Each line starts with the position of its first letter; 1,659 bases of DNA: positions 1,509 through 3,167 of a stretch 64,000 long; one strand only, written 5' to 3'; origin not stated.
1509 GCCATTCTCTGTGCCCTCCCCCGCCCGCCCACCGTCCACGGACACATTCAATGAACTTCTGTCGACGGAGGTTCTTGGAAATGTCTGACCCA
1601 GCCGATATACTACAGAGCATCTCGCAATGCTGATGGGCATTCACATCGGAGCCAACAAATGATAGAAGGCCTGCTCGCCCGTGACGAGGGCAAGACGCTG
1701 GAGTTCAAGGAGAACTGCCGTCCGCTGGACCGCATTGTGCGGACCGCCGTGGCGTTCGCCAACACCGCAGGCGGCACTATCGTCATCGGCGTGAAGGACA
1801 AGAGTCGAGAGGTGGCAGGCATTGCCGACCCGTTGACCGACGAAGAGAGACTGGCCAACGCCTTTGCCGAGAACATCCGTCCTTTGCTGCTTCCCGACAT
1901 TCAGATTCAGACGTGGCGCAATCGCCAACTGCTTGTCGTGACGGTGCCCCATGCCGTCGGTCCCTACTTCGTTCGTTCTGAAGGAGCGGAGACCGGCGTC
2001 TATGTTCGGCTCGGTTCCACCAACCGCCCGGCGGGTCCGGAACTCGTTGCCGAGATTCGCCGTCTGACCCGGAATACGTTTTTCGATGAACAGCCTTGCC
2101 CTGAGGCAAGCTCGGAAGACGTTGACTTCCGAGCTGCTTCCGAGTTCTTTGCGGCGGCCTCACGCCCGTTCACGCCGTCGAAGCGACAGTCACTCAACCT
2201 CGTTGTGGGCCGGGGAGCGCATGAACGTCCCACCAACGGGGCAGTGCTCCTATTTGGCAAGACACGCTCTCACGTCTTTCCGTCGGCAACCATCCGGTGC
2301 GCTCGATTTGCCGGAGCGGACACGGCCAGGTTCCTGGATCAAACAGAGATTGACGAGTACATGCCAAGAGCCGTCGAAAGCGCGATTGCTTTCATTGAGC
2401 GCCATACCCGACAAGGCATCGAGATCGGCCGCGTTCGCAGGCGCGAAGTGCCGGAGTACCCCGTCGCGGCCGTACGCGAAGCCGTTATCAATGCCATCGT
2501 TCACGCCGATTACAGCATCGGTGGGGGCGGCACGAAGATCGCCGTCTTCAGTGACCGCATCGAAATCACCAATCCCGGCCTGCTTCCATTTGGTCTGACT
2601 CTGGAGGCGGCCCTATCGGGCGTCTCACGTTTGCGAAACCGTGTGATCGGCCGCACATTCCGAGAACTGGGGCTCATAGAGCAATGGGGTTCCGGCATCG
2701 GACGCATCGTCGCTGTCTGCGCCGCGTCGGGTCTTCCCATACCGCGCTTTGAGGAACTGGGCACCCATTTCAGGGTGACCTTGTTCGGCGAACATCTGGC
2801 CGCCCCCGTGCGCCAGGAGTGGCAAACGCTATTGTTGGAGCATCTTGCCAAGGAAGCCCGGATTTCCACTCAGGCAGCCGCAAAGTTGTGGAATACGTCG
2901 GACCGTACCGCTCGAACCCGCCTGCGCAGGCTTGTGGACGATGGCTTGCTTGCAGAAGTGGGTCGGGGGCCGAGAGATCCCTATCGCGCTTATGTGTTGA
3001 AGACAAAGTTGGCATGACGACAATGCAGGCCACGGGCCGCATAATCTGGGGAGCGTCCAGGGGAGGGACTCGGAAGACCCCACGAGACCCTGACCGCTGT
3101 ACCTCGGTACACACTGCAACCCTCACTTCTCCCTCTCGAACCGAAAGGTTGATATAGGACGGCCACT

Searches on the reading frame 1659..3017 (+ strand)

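Call 81: search_protein_families(library=pfam, proteins=[window:1659-3017:+], max_evalue=0.01)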
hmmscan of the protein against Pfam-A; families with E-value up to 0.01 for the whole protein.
window:1659-3017:+ (452 aa): 5 families
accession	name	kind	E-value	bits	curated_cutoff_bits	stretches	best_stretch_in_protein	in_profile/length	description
PF13749.12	HATPase_c_4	-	4.8e-25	87.8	26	1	290-375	2-89/89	Putative ATP-dependent DNA helicase recG C-terminal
PF04326.19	SLFN_AlbA_2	-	1.2e-22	81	25.3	1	10-125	1-117/118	Schlafen, AlbA_2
PF13412.12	HTH_24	-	0.00023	21.1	21.9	1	392-431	8-47/48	Winged helix-turn-helix DNA-binding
PF13404.12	HTH_AsnC-type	-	0.0053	17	27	0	392-425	8-41/42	AsnC-type helix-turn-helix domain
PF08220.18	HTH_DeoR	-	0.0084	16.3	21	0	391-431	4-44/57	DeoR-like helix-turn-helix domain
